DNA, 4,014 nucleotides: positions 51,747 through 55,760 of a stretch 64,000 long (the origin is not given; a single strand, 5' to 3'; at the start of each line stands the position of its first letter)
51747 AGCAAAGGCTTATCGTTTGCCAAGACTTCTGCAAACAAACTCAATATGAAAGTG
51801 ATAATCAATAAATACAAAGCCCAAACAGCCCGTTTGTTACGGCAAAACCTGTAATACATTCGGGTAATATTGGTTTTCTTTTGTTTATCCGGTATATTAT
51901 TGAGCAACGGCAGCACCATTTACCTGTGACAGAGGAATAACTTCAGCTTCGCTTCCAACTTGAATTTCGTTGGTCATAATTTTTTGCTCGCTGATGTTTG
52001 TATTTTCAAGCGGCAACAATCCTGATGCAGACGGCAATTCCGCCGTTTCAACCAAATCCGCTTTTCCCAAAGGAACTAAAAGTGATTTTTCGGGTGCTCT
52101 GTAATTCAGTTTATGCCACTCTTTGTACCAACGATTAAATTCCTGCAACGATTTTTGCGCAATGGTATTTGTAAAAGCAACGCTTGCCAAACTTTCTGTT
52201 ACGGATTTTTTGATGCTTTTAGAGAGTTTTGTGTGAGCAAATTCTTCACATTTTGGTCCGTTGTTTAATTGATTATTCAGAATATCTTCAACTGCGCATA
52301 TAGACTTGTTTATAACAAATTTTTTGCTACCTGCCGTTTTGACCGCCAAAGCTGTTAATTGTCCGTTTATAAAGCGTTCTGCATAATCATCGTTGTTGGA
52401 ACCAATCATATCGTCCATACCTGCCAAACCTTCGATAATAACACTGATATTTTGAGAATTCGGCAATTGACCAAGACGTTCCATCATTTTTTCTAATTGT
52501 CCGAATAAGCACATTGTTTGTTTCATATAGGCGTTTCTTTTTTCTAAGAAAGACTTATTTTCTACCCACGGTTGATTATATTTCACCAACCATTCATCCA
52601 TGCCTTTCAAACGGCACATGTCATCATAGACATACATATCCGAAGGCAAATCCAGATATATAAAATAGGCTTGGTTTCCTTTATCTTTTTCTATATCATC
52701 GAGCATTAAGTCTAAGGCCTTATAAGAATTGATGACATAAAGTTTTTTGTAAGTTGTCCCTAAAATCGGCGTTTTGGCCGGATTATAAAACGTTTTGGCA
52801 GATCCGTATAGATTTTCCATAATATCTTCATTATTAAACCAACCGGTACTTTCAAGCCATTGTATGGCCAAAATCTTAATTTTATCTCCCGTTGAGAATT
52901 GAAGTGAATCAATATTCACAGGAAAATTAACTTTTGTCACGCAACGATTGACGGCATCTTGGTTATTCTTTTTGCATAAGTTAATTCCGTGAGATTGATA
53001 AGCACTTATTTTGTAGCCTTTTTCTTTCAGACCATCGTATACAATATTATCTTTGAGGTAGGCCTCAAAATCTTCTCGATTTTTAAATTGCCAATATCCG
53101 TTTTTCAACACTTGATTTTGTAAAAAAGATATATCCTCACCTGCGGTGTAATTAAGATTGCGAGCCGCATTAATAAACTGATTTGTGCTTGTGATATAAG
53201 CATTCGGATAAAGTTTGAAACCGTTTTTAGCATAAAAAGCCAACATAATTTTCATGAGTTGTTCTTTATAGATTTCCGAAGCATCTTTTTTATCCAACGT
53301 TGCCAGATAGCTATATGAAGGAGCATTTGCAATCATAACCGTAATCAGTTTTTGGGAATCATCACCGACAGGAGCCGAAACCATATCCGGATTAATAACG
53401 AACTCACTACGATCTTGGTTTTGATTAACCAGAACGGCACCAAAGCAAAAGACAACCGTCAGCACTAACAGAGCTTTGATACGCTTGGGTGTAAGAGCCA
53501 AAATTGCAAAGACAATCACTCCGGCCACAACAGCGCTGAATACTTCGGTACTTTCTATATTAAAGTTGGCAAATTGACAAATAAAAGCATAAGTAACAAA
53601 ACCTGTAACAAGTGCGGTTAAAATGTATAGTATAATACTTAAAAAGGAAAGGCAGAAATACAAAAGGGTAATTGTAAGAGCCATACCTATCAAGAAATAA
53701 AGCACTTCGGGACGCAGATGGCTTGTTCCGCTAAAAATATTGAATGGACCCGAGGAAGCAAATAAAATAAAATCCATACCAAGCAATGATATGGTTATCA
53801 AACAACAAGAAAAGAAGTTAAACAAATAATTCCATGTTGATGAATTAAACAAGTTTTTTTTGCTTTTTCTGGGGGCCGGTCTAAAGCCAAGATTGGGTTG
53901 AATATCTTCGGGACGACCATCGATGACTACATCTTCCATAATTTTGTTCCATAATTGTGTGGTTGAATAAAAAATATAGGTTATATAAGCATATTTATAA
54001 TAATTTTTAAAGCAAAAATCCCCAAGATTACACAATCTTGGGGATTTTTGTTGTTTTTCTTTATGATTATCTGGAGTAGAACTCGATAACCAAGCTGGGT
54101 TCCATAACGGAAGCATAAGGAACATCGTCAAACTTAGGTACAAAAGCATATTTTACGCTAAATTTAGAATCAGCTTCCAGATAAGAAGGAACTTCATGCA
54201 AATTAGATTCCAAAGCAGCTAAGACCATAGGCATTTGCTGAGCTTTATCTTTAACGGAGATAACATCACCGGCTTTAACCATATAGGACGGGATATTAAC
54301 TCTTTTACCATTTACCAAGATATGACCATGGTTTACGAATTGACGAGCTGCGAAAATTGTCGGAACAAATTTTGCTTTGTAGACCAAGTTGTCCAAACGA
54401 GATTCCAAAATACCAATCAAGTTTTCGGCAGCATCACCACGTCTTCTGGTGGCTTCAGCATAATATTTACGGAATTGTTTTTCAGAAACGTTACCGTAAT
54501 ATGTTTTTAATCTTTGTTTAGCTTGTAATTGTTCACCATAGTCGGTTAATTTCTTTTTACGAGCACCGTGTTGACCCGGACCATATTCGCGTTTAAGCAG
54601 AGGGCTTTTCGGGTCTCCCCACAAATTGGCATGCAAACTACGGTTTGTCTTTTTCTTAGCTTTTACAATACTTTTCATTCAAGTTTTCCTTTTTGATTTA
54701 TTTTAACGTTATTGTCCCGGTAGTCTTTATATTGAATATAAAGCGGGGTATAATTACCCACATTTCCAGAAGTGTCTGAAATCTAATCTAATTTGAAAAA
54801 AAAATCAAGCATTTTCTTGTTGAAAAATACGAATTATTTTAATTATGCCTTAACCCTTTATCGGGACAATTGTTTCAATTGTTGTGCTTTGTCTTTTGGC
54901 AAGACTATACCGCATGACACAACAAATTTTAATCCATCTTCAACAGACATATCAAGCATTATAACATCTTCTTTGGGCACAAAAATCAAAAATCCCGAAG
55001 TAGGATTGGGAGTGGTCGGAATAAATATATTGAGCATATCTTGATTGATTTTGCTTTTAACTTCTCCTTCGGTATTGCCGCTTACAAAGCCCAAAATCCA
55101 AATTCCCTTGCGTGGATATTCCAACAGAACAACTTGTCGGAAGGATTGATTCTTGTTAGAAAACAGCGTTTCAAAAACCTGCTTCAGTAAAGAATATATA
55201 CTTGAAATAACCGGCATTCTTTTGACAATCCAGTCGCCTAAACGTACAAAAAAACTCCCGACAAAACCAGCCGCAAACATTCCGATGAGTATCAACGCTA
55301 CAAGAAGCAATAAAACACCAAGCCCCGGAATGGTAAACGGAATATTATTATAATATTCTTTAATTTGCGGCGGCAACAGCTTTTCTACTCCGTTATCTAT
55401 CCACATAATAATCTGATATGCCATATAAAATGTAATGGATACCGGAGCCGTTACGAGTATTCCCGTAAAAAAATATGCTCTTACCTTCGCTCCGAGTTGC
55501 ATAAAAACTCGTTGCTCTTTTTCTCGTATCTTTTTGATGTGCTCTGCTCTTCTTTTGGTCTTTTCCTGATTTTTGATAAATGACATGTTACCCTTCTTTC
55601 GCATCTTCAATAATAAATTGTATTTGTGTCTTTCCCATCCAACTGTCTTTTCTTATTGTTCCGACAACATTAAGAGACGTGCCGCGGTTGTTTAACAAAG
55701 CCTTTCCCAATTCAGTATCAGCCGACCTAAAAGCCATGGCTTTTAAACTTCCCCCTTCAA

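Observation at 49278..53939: YejEF-like ABC permease/ATPase pair has no binding protein or second permease and is coupled to a ~680-aa uncharacterised membrane protein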

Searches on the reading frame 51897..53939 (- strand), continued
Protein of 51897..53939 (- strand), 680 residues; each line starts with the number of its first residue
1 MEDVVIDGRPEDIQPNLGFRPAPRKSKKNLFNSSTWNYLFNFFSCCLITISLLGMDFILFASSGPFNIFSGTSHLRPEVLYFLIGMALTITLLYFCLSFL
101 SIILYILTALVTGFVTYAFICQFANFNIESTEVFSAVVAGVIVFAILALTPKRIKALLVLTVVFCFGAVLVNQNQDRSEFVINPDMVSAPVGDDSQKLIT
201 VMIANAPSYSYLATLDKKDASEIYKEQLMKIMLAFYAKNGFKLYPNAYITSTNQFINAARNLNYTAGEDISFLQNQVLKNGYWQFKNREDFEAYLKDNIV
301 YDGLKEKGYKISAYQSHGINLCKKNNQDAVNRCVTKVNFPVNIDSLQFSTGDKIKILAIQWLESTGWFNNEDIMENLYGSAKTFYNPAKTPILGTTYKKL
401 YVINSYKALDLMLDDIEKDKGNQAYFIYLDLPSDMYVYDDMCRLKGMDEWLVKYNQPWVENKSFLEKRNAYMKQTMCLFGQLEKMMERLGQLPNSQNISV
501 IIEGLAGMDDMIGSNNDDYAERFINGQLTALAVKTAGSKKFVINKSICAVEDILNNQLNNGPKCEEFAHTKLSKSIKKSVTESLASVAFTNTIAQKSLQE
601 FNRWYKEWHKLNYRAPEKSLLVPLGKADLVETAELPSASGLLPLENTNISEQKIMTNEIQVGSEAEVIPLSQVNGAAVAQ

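Call 50: find_encoding_contigs(protein=P0161, flank=6000, max_places=2)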
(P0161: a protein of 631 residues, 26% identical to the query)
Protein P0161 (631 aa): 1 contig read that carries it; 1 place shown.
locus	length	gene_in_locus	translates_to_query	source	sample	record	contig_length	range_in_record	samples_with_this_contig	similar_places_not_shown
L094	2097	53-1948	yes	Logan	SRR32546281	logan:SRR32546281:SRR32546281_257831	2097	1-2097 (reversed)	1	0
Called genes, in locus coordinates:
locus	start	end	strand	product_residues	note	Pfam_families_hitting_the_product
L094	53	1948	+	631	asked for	PF00884:Sulfatase (faint)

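Call 52: fold_search(model_id=the predicted structure, library=pdb)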
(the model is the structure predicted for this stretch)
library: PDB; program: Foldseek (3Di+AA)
matches with E <= 10: 459; with E <= 0.001: 121
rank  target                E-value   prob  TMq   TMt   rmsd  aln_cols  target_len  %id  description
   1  6psm_F                1.6e-06  1.00  0.28  0.40  10.9       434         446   12  Crystal structure of PsS1_19B C77S in complex with kappa-neocarrabiose (released 2019-09-25)
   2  6psm_C                2.4e-06  1.00  0.28  0.39  10.2       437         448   11  Crystal structure of PsS1_19B C77S in complex with kappa-neocarrabiose (released 2019-09-25)
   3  6psm_D                2.5e-06  1.00  0.28  0.40  10.6       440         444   11  Crystal structure of PsS1_19B C77S in complex with kappa-neocarrabiose (released 2019-09-25)
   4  9nww_B                3.4e-06  1.00  0.30  0.37  18.2       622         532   10  Single-particle cryo-EM structure of the first variant of mobilized colistin resistance (MCR-1) in its ligand-bound st (released 2025-12-17)
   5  6psm_A                3.8e-06  1.00  0.28  0.40  10.1       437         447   12  Crystal structure of PsS1_19B C77S in complex with kappa-neocarrabiose (released 2019-09-25)
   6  6xlp_A                4.1e-06  1.00  0.26  0.30  14.2       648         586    8  Structure of the essential inner membrane lipopolysaccharide-PbgA complex (released 2020-08-26)
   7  9koq_B                5.2e-06  1.00  0.29  0.40  12.2       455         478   11  Crystal structure of an Arylsulfatase from Enterococcus faecium (released 2025-07-30)
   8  4miv_A                6.3e-06  1.00  0.27  0.36   9.6       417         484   10  Crystal Structure of Sulfamidase, Crystal Form L (released 2014-05-14)
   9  4miv_C                7.0e-06  1.00  0.26  0.35  10.6       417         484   10  Crystal Structure of Sulfamidase, Crystal Form L (released 2014-05-14)
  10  4miv_B                8.4e-06  1.00  0.28  0.37   9.9       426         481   10  Crystal Structure of Sulfamidase, Crystal Form L (released 2014-05-14)
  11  6v8q_A                1.0e-05  1.00  0.25  0.30  14.8       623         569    9  Structure of an inner membrane protein required for PhoPQ regulated increases in outer membrane cardiolipin (released 2020-03-18)
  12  4miv_G                1.1e-05  1.00  0.25  0.33  11.4       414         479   11  Crystal Structure of Sulfamidase, Crystal Form L (released 2014-05-14)
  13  6bia_C                1.2e-05  1.00  0.29  0.40  10.9       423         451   13  Crystal structure of Ps i-CgsB (released 2018-03-14)
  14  6bia_A                1.3e-05  1.00  0.29  0.40  10.9       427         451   13  Crystal structure of Ps i-CgsB (released 2018-03-14)
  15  6pt4_B                1.4e-05  1.00  0.30  0.42  10.6       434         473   11  Crystal structure of apo PsS1_NC (released 2019-09-25)
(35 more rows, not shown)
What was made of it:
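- On Alkaline-phosphatase / sulfatase superfamily: Foldseek E down to 1.6e-6, probability 1.00 (call 52).
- Foldseek full-length matches to MCR-1 and PbgA (call 52).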

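Call 59: list_cluster_members(proteins=[P0137, P0146, P0148, P0150, P0152, P0159, P0140, P0157, P0168, P0174])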
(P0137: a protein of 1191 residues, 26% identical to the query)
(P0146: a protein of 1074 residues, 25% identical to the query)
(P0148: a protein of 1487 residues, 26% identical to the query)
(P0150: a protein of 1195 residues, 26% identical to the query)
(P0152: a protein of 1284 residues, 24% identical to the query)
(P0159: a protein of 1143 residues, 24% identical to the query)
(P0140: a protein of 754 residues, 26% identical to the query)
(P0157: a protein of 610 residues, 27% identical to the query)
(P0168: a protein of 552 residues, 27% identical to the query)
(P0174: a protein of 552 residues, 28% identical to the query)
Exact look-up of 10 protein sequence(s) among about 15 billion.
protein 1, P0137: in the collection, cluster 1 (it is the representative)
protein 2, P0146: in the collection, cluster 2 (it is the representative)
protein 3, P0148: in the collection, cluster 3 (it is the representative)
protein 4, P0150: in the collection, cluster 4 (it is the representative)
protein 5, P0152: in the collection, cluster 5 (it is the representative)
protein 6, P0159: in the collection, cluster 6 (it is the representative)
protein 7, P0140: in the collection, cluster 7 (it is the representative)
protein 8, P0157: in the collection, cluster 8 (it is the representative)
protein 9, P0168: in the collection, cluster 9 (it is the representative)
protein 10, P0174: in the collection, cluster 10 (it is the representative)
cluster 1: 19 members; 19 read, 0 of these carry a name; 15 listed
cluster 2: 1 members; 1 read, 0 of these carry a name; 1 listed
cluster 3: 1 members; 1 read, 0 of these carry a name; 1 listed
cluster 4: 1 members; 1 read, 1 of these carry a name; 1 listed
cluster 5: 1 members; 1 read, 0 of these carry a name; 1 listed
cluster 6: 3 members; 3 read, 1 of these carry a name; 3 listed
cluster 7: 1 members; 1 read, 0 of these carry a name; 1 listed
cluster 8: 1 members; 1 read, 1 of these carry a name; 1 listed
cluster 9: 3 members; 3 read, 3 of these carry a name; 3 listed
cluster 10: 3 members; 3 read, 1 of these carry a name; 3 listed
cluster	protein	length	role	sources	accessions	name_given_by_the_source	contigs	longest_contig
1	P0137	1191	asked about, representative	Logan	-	-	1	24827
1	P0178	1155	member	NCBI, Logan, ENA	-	-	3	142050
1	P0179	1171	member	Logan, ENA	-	-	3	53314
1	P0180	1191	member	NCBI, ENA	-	-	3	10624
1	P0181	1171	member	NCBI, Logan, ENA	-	-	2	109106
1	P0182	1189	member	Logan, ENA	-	-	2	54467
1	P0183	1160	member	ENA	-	-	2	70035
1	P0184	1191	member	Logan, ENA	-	-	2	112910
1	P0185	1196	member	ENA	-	-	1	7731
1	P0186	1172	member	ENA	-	-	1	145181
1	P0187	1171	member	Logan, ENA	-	-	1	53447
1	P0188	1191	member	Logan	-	-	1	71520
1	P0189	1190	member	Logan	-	-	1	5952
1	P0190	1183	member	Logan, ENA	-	-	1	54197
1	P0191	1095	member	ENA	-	-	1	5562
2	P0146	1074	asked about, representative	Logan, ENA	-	-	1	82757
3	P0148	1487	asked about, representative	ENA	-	-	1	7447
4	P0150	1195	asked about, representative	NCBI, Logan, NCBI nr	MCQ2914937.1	MAG: hypothetical protein MJ247_07075 [Alphaproteobacteria bacterium] | hypothetical protein [Alphaproteobacteria bacterium]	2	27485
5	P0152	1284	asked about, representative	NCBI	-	-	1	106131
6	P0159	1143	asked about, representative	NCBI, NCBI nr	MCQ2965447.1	MAG: hypothetical protein MJ250_01750 [Alphaproteobacteria bacterium] | hypothetical protein [Alphaproteobacteria bacterium]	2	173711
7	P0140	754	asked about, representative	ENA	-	-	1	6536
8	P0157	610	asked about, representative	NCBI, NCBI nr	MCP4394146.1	MAG: acyltransferase [Alphaproteobacteria bacterium] | acyltransferase [Alphaproteobacteria bacterium]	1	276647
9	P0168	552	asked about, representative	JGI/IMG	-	hypothetical protein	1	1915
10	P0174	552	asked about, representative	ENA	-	-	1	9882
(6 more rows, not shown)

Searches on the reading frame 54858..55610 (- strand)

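Call 56: search_protein_families(library=pfam, proteins=[window:54858-55610:-], max_evalue=0.00001)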
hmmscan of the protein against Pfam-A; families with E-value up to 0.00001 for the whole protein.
window:54858-55610:- (250 aa): 1 family
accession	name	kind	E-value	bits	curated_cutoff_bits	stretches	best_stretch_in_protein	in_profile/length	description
PF04367.18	DUF502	-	1e-34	119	23.8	1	100-205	1-107/107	Protein of unknown function (DUF502)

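Call 71: search_protein_families(library=ncbifam, proteins=[window:54858-55610:-], max_evalue=0.001)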
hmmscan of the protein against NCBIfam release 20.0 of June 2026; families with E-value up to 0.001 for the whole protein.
window:54858-55610:- (250 aa): 0 families
